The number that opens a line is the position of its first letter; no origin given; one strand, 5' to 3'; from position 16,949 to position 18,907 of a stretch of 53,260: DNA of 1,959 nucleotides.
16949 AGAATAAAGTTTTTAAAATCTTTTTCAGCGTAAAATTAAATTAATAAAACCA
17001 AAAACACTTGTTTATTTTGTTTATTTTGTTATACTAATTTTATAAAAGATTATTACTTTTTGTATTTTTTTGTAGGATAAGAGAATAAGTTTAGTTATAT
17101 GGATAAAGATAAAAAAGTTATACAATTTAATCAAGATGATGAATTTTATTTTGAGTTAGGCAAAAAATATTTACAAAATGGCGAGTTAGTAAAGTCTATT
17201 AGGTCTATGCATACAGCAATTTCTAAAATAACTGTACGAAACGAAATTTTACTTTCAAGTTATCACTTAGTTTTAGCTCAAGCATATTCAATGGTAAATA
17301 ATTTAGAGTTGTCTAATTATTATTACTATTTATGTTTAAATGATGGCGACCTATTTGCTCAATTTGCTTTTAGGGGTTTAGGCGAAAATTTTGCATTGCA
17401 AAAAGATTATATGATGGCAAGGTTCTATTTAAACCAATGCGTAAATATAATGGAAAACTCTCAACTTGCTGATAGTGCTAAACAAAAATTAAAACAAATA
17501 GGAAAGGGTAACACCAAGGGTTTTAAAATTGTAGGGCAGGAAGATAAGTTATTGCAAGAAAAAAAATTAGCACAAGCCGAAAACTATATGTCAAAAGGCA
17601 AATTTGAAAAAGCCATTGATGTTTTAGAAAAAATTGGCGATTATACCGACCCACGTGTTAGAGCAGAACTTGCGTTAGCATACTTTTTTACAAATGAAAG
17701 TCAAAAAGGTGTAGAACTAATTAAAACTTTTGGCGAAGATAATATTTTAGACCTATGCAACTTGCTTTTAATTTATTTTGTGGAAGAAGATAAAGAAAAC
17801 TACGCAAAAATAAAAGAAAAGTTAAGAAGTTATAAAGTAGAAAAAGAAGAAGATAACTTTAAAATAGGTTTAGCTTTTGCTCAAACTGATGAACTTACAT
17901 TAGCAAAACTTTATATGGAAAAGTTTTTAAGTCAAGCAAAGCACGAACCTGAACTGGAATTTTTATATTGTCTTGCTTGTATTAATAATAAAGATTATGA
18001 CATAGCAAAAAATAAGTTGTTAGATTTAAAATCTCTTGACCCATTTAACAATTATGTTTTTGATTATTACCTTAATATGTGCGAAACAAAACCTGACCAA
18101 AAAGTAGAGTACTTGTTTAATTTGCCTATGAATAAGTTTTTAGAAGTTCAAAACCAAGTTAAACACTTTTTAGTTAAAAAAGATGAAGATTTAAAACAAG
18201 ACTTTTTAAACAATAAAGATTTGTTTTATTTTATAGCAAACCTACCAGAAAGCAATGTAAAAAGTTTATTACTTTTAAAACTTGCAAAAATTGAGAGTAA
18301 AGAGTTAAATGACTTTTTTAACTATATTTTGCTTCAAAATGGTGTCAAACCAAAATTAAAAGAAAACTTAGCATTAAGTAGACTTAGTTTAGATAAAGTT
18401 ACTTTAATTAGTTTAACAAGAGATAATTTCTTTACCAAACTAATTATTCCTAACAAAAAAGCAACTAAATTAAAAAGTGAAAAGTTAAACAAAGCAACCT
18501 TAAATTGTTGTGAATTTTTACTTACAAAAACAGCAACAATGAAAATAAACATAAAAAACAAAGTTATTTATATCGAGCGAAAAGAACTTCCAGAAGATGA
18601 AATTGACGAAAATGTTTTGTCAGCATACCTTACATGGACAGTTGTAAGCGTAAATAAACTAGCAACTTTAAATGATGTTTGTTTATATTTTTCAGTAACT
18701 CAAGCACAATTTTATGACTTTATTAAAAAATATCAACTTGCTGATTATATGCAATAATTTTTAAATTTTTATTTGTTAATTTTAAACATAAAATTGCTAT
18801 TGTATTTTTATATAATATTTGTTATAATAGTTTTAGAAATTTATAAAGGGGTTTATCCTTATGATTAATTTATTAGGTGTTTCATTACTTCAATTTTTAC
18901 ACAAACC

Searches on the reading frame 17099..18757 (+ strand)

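Call 36: search_protein_families(library=pfam, proteins=[window:17099-18757:+], max_evalue=0.001)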
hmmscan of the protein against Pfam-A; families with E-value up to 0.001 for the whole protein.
window:17099-18757:+ (552 aa): 2 families
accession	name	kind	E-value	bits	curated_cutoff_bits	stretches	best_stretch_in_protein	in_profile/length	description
PF07719.23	TPR_2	-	6e-05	23.3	27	0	159-178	7-26/34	Tetratricopeptide repeat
PF14559.12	TPR_19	-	0.00047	20.9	25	0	164-208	2-48/68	Tetratricopeptide repeat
